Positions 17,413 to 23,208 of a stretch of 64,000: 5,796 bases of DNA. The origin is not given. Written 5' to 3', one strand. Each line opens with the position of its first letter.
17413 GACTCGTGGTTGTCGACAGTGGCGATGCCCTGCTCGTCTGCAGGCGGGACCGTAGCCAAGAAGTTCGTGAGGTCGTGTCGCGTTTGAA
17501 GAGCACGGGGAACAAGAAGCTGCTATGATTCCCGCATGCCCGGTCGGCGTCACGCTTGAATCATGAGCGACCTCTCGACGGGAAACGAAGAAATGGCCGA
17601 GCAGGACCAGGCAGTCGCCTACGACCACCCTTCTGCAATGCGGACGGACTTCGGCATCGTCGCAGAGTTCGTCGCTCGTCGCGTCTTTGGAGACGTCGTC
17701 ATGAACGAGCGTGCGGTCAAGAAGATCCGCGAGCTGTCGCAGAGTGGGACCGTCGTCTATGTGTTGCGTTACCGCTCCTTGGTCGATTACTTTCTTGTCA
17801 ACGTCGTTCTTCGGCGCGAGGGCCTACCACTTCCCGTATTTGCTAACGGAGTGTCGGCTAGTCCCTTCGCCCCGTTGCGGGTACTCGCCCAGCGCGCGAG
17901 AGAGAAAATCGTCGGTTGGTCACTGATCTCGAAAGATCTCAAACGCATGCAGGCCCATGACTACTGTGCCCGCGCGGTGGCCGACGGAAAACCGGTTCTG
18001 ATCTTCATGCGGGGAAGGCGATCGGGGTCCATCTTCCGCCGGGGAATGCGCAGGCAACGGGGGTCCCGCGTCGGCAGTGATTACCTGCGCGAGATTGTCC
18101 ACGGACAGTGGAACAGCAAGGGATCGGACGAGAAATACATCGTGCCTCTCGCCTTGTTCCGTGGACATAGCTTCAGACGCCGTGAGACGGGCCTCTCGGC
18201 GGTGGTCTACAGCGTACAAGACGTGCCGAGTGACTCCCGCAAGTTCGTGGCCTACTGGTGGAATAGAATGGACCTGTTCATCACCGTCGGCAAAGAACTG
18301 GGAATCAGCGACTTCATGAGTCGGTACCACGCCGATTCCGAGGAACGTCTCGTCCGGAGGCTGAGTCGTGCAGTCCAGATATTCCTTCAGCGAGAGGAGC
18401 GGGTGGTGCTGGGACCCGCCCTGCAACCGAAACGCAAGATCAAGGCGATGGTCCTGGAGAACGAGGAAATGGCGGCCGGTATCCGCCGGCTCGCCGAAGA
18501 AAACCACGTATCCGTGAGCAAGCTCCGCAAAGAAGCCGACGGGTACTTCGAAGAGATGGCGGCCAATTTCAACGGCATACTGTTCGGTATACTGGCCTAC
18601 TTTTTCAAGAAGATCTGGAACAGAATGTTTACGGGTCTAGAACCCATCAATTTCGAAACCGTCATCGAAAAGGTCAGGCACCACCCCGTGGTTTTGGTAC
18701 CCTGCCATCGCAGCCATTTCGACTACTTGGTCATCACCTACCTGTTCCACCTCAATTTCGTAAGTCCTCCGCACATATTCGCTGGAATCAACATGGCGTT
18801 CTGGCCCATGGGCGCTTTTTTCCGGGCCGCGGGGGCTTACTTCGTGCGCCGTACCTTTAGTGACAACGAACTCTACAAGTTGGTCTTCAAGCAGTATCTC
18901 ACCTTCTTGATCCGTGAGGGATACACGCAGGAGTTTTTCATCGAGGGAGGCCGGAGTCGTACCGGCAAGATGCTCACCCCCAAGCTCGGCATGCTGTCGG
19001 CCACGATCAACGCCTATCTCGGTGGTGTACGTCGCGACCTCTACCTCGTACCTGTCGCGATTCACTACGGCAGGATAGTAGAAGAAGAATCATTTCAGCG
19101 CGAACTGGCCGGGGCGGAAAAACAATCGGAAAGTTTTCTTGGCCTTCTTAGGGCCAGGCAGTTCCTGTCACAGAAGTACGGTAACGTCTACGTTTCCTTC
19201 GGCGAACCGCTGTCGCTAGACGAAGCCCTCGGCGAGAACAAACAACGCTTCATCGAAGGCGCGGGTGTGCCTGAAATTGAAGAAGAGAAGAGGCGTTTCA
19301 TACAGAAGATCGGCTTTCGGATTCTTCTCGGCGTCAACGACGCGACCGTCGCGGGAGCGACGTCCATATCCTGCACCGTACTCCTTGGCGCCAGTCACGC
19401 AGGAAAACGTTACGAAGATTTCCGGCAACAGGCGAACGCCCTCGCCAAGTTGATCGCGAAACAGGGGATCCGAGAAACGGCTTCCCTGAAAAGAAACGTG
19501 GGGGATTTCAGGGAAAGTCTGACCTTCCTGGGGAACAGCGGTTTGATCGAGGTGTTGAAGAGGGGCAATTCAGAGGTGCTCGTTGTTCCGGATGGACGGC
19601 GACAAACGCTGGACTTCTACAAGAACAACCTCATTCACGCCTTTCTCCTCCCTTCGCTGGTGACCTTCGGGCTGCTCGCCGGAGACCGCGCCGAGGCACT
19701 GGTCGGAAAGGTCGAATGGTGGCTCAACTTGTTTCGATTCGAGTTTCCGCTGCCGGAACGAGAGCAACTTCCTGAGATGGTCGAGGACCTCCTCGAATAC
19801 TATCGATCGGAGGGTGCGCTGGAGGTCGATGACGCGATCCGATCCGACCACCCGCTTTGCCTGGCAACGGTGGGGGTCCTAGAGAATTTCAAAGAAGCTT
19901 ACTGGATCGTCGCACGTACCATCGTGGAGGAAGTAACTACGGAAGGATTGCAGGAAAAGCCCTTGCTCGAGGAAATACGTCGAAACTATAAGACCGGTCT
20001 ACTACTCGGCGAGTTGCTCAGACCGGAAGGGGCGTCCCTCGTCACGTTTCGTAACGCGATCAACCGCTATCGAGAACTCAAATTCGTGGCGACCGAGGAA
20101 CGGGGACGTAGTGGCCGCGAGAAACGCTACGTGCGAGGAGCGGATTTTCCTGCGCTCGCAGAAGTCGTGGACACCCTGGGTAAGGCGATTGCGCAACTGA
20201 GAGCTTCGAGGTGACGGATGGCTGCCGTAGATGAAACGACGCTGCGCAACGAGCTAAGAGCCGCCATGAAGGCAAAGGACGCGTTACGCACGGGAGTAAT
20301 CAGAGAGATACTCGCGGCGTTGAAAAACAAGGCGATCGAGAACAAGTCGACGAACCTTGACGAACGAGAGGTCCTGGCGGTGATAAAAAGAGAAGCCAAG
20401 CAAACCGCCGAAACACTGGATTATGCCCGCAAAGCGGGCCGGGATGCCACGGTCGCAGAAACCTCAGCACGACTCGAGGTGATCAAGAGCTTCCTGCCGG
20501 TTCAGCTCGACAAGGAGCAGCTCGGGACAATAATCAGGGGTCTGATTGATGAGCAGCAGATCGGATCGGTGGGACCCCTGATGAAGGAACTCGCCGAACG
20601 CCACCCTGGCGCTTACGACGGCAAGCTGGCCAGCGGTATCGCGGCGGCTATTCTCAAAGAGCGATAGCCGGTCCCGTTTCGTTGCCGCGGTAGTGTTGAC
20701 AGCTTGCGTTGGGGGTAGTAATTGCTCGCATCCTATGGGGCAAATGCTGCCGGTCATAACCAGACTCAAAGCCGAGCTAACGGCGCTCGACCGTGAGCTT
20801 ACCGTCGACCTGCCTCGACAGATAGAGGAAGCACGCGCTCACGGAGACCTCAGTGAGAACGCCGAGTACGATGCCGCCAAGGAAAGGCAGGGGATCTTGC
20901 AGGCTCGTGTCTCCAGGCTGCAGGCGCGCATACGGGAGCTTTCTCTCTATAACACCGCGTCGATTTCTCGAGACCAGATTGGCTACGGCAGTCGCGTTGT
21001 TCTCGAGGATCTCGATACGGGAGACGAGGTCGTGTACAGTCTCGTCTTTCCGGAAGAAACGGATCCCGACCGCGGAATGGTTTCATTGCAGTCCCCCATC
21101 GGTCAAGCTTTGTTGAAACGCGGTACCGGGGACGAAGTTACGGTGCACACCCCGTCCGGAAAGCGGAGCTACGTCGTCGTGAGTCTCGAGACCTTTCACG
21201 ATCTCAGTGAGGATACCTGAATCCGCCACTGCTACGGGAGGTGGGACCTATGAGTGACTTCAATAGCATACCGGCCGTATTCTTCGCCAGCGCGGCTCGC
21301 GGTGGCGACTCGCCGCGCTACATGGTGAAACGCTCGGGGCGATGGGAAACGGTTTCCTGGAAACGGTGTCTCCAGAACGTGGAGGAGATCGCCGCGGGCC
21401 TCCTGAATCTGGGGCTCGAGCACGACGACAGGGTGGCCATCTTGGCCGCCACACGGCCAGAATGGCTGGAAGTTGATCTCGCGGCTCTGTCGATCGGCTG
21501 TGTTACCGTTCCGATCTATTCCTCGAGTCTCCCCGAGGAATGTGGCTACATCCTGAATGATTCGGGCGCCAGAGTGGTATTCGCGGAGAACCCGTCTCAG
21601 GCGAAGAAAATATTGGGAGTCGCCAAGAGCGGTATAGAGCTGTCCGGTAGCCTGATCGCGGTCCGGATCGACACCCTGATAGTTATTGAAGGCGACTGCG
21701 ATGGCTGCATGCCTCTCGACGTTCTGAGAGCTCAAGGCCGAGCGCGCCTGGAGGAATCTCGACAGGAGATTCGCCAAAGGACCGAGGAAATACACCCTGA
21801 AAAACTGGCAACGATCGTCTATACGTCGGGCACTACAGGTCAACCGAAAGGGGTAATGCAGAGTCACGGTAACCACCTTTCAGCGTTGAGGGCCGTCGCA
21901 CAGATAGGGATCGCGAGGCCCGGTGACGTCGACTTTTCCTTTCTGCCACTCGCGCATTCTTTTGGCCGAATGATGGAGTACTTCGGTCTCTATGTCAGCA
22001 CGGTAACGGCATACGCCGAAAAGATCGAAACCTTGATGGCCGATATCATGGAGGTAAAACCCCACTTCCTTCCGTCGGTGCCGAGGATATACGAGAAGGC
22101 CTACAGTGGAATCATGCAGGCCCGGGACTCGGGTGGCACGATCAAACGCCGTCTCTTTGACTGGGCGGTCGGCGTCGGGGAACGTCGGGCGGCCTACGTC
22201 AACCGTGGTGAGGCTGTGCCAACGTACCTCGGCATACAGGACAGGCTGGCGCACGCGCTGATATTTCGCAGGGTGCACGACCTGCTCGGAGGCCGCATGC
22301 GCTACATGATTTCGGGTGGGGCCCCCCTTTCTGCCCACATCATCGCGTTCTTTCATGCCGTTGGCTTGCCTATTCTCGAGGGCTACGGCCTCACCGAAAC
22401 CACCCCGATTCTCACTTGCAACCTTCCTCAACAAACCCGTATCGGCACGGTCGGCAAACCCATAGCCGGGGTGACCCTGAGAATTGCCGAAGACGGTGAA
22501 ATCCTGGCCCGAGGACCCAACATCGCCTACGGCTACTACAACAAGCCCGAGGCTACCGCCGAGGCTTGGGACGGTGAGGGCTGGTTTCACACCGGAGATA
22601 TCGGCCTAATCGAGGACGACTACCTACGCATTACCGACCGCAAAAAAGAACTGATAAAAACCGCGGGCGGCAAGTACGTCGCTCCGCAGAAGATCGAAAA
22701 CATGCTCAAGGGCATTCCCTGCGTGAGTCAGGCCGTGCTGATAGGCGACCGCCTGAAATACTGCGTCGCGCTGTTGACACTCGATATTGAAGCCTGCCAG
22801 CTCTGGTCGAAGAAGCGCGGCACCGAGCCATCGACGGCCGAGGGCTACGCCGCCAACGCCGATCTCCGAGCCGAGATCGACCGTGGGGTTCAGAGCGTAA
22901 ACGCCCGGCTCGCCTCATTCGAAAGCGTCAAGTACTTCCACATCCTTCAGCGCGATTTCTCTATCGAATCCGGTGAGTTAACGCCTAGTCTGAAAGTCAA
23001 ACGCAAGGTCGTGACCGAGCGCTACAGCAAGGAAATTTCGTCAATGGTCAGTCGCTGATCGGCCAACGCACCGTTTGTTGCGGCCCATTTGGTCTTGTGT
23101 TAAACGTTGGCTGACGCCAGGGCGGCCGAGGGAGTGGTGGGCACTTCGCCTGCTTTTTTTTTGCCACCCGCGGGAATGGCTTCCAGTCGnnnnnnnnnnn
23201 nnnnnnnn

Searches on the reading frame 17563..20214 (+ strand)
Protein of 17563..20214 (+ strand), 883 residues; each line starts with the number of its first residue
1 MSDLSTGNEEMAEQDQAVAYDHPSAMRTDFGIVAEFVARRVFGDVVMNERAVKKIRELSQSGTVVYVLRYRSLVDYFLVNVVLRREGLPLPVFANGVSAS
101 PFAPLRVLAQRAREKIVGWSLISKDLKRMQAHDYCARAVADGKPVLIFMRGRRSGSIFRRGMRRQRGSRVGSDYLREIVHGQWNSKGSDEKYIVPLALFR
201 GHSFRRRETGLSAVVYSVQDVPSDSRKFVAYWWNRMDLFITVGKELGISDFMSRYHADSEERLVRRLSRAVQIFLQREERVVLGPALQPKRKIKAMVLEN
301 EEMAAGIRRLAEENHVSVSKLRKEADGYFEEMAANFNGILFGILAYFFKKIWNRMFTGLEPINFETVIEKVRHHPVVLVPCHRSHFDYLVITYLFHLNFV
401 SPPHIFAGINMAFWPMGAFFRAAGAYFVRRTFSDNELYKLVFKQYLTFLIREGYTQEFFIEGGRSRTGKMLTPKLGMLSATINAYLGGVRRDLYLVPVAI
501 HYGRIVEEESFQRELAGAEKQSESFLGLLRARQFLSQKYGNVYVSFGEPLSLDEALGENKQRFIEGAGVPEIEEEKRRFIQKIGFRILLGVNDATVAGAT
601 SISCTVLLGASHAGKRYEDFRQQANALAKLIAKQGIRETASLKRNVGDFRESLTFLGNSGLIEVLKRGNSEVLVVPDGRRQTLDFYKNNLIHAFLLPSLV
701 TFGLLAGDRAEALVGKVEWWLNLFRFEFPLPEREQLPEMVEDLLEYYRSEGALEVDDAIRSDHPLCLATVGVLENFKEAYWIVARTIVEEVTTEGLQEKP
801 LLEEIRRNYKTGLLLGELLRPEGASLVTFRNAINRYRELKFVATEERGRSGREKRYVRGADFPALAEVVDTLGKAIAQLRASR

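Call 48: search_protein_families(library=pfam, proteins=[window:17563-20214:+], max_evalue=0.0001)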
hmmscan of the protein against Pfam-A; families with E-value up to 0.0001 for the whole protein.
window:17563-20214:+ (883 aa): 2 families
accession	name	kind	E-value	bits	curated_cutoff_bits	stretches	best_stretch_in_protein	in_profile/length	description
PF19277.4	GPAT_C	-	1.4e-62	212.4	25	1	513-844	3-343/344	Glycerol-3-phosphate acyltransferase C-terminal region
PF01553.26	Acyltransferase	-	8.9e-29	100.4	23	1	369-500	8-131/132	Acyltransferase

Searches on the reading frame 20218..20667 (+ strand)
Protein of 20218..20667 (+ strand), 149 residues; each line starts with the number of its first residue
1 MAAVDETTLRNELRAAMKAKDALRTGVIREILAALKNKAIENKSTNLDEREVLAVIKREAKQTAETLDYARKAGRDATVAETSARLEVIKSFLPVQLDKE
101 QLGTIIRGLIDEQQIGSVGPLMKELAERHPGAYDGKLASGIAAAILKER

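Call 48: search_protein_families(library=pfam, proteins=[window:20218-20667:+], max_evalue=0.0001)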
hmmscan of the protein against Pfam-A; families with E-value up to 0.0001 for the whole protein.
window:20218-20667:+ (149 aa): 1 family
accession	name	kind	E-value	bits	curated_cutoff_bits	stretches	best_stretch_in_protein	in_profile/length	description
PF09424.15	YqeY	-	1.1e-27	97.4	27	1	8-141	3-138/143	Yqey-like protein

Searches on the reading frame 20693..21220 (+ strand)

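Call 48: search_protein_families(library=pfam, proteins=[window:20693-21220:+], max_evalue=0.0001)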
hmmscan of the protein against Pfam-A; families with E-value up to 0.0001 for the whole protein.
window:20693-21220:+ (175 aa): 2 families
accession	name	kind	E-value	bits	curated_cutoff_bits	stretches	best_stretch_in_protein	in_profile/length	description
PF01272.25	GreA_GreB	-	9.7e-25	86.8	26.9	1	93-166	3-76/77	Transcription elongation factor, GreA/GreB, C-term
PF03449.20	GreA_GreB_N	-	6.7e-18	65.1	24.5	1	23-82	9-68/71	Transcription elongation factor, N-terminal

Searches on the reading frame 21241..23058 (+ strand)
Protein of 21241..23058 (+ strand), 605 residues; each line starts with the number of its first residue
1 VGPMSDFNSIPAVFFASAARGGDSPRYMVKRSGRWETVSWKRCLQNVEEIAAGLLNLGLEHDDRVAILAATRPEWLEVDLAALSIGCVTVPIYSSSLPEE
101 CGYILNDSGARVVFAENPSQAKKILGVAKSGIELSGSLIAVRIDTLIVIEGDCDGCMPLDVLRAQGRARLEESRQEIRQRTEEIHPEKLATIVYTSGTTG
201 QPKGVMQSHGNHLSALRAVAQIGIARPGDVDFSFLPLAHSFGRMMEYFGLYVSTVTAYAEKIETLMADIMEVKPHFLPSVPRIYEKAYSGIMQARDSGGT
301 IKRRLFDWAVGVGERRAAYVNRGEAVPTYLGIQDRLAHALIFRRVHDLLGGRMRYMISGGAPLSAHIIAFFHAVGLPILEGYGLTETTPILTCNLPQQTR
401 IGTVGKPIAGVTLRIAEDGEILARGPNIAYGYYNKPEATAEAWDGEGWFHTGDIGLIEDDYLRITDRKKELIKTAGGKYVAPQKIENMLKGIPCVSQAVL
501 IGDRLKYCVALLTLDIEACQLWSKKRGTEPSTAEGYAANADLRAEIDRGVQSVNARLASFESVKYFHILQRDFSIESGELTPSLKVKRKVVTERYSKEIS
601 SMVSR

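Call 48: search_protein_families(library=pfam, proteins=[window:21241-23058:+], max_evalue=0.0001)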
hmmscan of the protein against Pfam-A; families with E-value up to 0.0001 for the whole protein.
window:21241-23058:+ (605 aa): 2 families
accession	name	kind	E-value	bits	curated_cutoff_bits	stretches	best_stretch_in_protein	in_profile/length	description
PF00501.34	AMP-binding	-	1.5e-74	251.6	29.9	1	16-433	3-384/384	AMP-binding enzyme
PF23562.2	AMP-binding_C_3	-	1.8e-06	28.8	20.8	1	472-602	4-119/124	AMP-binding enzyme C-terminal domain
